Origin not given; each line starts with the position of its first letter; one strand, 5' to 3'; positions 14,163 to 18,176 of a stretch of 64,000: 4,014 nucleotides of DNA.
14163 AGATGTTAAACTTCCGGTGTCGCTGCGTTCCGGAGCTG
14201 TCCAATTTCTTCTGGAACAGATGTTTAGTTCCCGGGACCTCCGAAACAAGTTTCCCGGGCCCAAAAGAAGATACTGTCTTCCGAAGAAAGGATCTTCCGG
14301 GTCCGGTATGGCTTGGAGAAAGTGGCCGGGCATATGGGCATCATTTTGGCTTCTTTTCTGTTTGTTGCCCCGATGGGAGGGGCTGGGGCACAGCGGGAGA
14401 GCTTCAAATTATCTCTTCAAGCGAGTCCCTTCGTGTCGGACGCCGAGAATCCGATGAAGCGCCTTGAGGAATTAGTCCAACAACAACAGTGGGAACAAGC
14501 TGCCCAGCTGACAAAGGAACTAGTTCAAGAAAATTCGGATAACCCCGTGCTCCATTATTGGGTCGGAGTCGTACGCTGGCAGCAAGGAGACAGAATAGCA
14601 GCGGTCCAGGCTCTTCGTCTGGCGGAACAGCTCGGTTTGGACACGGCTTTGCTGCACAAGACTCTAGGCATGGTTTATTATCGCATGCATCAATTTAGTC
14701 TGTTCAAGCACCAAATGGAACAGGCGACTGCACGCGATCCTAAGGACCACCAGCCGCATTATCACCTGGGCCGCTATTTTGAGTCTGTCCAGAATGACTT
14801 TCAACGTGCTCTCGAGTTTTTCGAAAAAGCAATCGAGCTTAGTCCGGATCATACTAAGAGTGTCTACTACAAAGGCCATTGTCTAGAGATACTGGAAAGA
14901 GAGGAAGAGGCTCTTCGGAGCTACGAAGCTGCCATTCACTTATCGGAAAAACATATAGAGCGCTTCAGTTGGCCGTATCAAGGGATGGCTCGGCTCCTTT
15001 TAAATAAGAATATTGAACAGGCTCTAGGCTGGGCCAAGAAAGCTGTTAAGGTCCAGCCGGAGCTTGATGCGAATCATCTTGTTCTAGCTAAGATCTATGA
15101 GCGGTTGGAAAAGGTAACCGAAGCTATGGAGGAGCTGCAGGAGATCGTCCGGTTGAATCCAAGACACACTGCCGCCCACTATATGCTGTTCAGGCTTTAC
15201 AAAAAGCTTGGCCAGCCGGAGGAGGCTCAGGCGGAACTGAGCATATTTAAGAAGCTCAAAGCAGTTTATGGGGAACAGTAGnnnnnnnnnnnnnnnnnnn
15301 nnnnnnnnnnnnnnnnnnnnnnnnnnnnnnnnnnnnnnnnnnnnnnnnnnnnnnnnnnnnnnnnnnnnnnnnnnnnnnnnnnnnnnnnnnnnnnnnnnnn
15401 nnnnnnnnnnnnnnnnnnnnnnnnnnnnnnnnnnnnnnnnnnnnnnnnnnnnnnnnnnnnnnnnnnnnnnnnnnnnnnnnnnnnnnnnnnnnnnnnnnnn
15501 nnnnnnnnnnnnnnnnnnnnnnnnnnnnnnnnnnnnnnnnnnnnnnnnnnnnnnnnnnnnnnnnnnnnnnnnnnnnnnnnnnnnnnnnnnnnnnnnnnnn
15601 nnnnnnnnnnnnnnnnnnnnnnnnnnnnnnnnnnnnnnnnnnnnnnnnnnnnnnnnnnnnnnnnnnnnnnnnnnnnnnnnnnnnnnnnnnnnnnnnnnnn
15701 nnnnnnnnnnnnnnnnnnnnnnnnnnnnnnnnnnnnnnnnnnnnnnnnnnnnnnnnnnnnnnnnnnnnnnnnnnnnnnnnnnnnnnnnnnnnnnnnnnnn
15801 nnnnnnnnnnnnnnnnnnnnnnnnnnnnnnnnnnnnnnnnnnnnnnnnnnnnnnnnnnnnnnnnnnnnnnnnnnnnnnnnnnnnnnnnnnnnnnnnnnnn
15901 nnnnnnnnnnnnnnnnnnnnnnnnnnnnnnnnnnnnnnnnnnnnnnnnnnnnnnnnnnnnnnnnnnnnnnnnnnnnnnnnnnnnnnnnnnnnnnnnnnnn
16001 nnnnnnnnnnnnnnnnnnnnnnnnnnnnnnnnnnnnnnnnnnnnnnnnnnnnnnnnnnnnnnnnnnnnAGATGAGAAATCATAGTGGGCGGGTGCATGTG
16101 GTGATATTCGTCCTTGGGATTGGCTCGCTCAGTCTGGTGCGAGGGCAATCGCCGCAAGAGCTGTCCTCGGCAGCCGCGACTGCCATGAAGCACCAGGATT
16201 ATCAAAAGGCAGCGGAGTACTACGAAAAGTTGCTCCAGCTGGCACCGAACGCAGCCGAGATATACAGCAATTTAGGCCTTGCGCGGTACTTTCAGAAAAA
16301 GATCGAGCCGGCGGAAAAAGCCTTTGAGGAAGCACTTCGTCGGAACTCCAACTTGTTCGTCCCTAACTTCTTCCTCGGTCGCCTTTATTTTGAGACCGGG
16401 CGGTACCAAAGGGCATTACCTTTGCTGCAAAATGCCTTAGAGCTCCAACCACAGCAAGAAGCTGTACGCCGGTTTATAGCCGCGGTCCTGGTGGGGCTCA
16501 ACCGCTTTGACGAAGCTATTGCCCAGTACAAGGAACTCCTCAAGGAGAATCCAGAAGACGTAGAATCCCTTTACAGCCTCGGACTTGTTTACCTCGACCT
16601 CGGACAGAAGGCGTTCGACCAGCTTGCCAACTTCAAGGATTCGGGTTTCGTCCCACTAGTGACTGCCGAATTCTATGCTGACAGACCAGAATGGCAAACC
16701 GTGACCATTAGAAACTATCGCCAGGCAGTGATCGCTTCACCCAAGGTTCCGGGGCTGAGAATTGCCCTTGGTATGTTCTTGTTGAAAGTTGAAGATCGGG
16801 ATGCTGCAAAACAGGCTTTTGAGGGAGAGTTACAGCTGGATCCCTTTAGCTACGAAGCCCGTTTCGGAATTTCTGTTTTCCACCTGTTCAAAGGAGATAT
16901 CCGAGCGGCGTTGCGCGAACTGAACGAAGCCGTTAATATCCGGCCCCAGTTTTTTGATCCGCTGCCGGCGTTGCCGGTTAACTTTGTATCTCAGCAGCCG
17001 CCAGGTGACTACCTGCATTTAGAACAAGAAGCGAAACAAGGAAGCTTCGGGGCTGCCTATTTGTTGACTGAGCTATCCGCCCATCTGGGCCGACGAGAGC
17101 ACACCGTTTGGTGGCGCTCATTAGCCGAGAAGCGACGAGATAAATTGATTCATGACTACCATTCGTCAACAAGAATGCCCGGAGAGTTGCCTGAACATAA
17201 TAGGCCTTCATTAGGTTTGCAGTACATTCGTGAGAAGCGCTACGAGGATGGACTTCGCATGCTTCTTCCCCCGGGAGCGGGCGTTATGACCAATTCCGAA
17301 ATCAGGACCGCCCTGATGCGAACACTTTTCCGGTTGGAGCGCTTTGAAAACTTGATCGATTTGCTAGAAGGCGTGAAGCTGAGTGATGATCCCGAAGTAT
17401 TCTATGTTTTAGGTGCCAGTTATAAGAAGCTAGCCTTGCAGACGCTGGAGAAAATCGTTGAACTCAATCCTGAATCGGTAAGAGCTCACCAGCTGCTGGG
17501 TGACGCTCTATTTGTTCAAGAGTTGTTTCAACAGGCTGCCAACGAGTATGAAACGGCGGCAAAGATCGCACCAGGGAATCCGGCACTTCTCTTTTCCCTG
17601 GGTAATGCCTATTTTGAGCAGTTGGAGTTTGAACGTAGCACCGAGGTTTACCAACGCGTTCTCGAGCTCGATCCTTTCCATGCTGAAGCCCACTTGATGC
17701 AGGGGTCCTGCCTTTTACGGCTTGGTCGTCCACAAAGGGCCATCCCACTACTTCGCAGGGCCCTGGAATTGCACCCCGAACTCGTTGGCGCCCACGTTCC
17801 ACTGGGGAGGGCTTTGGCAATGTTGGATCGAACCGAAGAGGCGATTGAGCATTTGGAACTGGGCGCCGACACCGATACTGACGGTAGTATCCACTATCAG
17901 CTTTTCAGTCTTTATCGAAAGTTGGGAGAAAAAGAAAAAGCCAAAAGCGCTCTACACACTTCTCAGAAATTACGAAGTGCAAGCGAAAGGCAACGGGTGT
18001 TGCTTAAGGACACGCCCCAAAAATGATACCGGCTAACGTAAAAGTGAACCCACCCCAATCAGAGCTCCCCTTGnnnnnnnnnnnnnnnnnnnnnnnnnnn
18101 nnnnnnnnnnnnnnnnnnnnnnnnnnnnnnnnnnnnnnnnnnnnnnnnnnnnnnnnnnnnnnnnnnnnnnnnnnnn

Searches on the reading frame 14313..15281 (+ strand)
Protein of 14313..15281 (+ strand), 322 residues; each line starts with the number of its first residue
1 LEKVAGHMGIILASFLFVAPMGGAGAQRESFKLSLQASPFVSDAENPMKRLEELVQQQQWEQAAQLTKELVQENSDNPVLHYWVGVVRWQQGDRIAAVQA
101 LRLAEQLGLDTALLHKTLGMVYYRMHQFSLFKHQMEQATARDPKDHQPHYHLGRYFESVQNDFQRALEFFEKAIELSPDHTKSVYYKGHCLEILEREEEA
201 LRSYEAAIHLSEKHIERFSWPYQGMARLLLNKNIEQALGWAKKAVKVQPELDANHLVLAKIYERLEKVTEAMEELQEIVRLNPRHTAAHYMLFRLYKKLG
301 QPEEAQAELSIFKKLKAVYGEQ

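Call 77: search_protein_families(library=pfam, proteins=[window:14313-15281:+], max_evalue=0.00001)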
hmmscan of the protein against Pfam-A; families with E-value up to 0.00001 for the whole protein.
window:14313-15281:+ (322 aa): 13 families
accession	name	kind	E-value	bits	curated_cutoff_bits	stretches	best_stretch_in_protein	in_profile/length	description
PF07719.23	TPR_2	-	8.9e-20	69.6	27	0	160-180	14-34/34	Tetratricopeptide repeat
PF14559.12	TPR_19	-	2.6e-19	69.8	25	1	268-309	7-48/68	Tetratricopeptide repeat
PF13181.12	TPR_8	-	3.1e-19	67.9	25.7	0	160-180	14-34/34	Tetratricopeptide repeat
PF13431.12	TPR_17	-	1.7e-17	62.6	24.4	0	276-307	3-34/34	Tetratricopeptide repeat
PF13432.12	TPR_16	-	5.9e-17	62.2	32.7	0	118-179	3-63/65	Tetratricopeptide repeat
PF00515.34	TPR_1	-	6.6e-16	57.8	27.8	0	160-180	14-34/34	Tetratricopeptide repeat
PF13414.12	TPR_11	-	3.3e-15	55.9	26.8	0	53-92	3-42/42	TPR repeat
PF12895.13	ANAPC3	-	5.9e-15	55.8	27.2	1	231-307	2-77/82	Anaphase-promoting complex, cyclosome, subunit 3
PF13428.12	TPR_14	-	3.7e-14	52.3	23.5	0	255-294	4-43/44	Tetratricopeptide repeat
PF23914.1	TPR_CcmH_CycH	-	2.7e-09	37.5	42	0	140-183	44-86/158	Cytochrome c-type biogenesis protein H TPR domain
PF13174.12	TPR_6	-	6.5e-09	36.3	26.3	0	150-179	4-32/33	Tetratricopeptide repeat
PF13371.12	TPR_9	-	1.4e-07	31.8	35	0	159-212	7-60/73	Tetratricopeptide repeat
PF25062.1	ARM_TT21_N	-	2.5e-06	27.8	40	0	182-295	101-211/222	Tetratricopeptide repeat protein 21 N-terminal ARM repeat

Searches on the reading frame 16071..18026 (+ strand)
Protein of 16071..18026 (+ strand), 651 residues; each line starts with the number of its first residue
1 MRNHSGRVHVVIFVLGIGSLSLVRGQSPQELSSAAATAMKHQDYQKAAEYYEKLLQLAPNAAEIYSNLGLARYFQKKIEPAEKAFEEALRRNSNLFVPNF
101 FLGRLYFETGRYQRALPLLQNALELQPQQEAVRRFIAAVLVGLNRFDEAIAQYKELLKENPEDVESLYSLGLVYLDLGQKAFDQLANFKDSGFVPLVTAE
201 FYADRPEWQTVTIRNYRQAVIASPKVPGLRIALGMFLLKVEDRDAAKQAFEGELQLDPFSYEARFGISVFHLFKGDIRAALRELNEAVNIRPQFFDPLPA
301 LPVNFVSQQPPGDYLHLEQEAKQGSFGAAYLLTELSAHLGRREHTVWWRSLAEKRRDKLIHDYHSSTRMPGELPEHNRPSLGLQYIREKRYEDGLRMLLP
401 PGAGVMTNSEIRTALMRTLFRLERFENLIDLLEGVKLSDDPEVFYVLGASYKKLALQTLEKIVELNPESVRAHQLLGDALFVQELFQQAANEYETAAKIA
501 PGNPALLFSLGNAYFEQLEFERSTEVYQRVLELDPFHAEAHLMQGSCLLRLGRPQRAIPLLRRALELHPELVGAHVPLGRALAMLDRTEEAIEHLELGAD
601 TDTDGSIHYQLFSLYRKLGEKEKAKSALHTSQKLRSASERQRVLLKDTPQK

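Call 77: search_protein_families(library=pfam, proteins=[window:16071-18026:+], max_evalue=0.00001)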
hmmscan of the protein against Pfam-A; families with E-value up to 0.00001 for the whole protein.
window:16071-18026:+ (651 aa): 25 families
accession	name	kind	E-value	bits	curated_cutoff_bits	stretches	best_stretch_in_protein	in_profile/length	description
PF07719.23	TPR_2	-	4.2e-47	154.8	27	0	32-60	5-33/34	Tetratricopeptide repeat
PF14559.12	TPR_19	-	4.9e-43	145.7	25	3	107-167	2-61/68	Tetratricopeptide repeat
PF13432.12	TPR_16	-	8.6e-43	144.8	32.7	2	510-569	3-62/65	Tetratricopeptide repeat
PF13414.12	TPR_11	-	1.4e-39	133.9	26.8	1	143-178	7-42/42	TPR repeat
PF00515.34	TPR_1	-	9.2e-38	127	27.8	0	62-94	1-33/34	Tetratricopeptide repeat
PF13181.12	TPR_8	-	9.4e-38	125.6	25.7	0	100-128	5-33/34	Tetratricopeptide repeat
PF13431.12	TPR_17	-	8.6e-35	116.5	24.4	0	527-558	2-33/34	Tetratricopeptide repeat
PF13428.12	TPR_14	-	6.6e-31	104.1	23.5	0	539-571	2-34/44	Tetratricopeptide repeat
PF12895.13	ANAPC3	-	8.5e-26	90.5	27.2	2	526-596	11-80/82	Anaphase-promoting complex, cyclosome, subunit 3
PF13424.12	TPR_12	-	1.1e-23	83.6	30.1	3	509-568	8-75/77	Tetratricopeptide repeat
PF13371.12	TPR_9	-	6.8e-19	68.1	35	0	36-91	3-58/73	Tetratricopeptide repeat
PF13174.12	TPR_6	-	2.2e-17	62.9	26.3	0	539-570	1-32/33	Tetratricopeptide repeat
PF23914.1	TPR_CcmH_CycH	-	1.6e-15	57.7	42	0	101-179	55-136/158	Cytochrome c-type biogenesis protein H TPR domain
PF13176.12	TPR_7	-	1.4e-14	53.3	27.9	0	101-128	4-33/36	Tetratricopeptide repeat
PF24575.1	TPR_Slam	-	1.9e-13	51.2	35.2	0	34-85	53-104/104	Surface lipoprotein assembly modifier, N-terminal TPR repeats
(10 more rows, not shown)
